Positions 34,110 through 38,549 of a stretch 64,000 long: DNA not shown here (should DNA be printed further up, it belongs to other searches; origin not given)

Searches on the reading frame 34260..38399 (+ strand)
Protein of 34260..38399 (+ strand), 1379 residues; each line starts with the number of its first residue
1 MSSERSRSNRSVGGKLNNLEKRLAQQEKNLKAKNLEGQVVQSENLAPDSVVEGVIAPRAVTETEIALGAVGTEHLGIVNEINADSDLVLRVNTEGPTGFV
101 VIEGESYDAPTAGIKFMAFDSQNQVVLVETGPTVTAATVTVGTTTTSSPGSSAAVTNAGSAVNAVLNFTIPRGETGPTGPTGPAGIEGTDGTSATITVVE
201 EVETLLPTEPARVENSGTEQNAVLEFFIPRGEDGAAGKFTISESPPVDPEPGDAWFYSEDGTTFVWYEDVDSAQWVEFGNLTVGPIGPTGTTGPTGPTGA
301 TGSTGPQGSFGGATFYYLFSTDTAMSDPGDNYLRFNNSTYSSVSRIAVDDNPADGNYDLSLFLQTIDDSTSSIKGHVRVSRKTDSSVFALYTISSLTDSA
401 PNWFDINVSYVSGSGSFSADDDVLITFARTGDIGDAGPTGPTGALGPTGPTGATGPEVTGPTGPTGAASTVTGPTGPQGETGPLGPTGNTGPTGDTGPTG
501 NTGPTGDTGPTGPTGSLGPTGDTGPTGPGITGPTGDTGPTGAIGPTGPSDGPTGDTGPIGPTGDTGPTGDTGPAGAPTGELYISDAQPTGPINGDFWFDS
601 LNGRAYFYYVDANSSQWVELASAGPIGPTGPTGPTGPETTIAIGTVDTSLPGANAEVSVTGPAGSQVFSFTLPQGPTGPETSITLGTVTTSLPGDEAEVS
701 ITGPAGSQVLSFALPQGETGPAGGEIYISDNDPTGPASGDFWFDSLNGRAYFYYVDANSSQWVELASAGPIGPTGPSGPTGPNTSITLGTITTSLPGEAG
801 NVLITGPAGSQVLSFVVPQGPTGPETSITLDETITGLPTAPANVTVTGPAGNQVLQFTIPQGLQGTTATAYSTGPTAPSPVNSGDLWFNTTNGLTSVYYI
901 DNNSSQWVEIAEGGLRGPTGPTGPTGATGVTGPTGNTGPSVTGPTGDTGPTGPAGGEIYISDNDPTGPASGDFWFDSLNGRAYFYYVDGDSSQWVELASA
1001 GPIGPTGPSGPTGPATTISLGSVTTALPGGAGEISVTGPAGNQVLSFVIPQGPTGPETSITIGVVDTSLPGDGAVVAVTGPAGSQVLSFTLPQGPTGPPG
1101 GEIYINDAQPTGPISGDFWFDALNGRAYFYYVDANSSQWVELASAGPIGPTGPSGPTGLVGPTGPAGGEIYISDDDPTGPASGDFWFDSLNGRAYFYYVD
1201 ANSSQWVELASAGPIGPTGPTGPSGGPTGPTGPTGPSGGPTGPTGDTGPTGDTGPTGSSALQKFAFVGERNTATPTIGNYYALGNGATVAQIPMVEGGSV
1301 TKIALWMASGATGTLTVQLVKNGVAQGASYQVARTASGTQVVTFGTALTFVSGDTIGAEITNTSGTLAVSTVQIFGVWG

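Call 6: search_protein_families(library=pfam, proteins=[window:34260-38399:+], max_evalue=0.01)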
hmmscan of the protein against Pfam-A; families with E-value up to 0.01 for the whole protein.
window:34260-38399:+ (1379 aa): 4 families
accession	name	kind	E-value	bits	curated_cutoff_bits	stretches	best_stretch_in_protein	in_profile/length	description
PF01391.23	Collagen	-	3.2e-18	65.7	27.2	2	473-528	1-56/60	Collagen triple helix repeat (20 copies)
PF21943.1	TetR_C_46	-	9.3e-05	23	27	0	604-627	10-33/109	Tetracyclin repressor-like, C-terminal domain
PF16288.11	DUF4934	-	0.0047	17.5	27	0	729-760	61-92/102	Domain of unknown function (DUF4934)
PF01835.25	MG2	-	0.0052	17.5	32.8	0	828-877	22-71/96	MG2 domain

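Call 72: search_protein_families(library=phrogs, proteins=[window:34260-38399:+], max_evalue=0.001)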
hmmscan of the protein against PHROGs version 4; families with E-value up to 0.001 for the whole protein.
window:34260-38399:+ (1379 aa): 30 families (the best 25 are shown)
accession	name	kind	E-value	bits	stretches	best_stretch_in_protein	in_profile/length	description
phrog_5073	-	tail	1.8e-73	249.3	6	1000-1359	114-429/519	tail fiber protein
phrog_6320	-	tail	3.2e-67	228.9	5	459-738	85-332/745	tail fiber protein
phrog_819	-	tail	4.1e-63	214.9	6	432-723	479-710/1024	tail protein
phrog_9729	-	tail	2.9e-51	176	7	691-768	548-630/750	tail fiber protein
phrog_3304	-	tail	8e-49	166.9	7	582-619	128-165/177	L-shaped tail fiber protein assembly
phrog_8745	-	tail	4.2e-44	151.3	6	429-547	1402-1518/1803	tail fiber protein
phrog_3904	-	tail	3.5e-37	129.2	4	805-1248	493-889/1086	tail fiber protein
phrog_21765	-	unknown function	1.7e-35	123.9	5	605-720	164-268/422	-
phrog_366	-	tail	3e-35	123.6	3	500-578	309-387/474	tail fiber protein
phrog_4120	-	tail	2.2e-31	110.2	7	674-731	117-169/360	minor tail protein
phrog_3449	-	tail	1.9e-26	93.5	2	256-338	15-94/549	tail collar protein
phrog_32311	-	unknown function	2.8e-26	93.5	4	984-1106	6-135/577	-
phrog_1806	-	tail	9.7e-24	85.1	3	467-576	103-213/276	collagen like minor tail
phrog_17587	-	tail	4.1e-23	82.7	4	503-584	351-427/641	tail fiber protein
phrog_10972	-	tail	5.9e-21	76.3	2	890-956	135-202/343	tail fiber protein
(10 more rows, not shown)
